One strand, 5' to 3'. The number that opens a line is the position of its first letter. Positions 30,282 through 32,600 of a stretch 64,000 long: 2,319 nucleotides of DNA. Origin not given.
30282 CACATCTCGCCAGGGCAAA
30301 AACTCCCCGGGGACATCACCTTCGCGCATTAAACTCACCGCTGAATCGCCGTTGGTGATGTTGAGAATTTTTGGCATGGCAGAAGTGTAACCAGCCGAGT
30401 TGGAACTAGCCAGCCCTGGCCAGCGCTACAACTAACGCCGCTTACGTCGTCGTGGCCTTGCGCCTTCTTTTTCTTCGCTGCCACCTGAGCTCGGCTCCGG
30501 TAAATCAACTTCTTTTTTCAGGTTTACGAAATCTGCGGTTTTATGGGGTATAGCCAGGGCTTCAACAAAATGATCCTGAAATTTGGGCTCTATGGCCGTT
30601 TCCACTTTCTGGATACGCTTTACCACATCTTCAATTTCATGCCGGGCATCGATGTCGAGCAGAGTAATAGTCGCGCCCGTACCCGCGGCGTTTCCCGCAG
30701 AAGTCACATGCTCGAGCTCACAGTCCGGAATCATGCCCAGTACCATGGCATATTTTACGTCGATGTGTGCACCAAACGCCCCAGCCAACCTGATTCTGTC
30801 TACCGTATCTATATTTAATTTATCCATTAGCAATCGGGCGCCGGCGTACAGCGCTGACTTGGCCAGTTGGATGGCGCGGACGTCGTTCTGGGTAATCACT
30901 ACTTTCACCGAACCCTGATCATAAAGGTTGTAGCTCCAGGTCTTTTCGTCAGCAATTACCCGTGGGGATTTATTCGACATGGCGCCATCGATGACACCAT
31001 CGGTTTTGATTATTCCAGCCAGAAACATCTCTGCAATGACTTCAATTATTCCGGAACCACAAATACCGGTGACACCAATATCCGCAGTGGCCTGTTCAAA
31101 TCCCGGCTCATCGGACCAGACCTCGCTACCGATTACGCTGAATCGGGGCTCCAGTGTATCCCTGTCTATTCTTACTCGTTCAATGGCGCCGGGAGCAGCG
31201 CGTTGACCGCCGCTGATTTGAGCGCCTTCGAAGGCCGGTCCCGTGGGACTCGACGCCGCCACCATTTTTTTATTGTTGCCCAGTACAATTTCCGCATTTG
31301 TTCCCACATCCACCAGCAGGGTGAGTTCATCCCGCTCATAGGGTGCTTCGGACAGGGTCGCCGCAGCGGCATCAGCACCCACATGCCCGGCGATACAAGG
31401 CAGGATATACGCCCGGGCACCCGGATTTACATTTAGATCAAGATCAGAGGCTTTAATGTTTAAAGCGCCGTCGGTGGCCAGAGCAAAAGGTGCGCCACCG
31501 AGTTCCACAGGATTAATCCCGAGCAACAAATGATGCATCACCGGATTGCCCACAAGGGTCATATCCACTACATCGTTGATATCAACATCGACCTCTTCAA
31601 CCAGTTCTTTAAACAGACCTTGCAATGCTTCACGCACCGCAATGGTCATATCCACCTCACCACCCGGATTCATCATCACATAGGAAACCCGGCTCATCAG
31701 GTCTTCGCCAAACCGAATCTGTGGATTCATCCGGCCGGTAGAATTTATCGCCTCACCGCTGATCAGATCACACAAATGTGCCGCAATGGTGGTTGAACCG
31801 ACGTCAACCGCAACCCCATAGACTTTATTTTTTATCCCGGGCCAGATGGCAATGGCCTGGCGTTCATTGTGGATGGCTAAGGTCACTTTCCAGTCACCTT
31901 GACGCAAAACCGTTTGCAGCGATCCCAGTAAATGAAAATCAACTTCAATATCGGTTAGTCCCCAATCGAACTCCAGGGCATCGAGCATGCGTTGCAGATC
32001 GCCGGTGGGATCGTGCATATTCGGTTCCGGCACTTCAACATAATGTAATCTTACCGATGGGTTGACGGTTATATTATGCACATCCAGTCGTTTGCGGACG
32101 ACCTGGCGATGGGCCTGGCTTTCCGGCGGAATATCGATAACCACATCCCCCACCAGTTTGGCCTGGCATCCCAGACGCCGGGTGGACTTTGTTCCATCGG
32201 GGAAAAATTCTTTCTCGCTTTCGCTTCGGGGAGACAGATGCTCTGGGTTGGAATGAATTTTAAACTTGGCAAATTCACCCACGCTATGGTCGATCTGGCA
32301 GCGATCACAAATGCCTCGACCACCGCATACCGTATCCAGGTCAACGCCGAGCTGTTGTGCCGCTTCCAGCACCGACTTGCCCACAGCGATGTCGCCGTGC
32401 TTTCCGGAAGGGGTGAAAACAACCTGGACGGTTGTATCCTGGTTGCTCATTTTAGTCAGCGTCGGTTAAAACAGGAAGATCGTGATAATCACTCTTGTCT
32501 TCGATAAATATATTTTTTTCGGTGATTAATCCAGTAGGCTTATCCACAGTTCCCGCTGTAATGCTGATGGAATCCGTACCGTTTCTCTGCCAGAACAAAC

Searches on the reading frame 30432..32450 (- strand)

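Call 64: search_protein_families(library=ncbifam, proteins=[window:30432-32450:-], max_evalue=1e-8)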
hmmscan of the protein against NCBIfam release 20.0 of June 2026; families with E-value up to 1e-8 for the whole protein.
window:30432-32450:- (672 aa): 2 families
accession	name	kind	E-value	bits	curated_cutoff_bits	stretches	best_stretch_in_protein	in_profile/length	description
NF040756.1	corr_regen_AcsV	exception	8.3e-123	411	800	1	9-639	1-628/632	corrinoid activation/regeneration protein AcsV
TIGR04270.1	Rama_corrin_act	subfamily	2e-32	112.2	500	1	211-637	1-419/534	methylamine methyltransferase corrinoid protein reductive activase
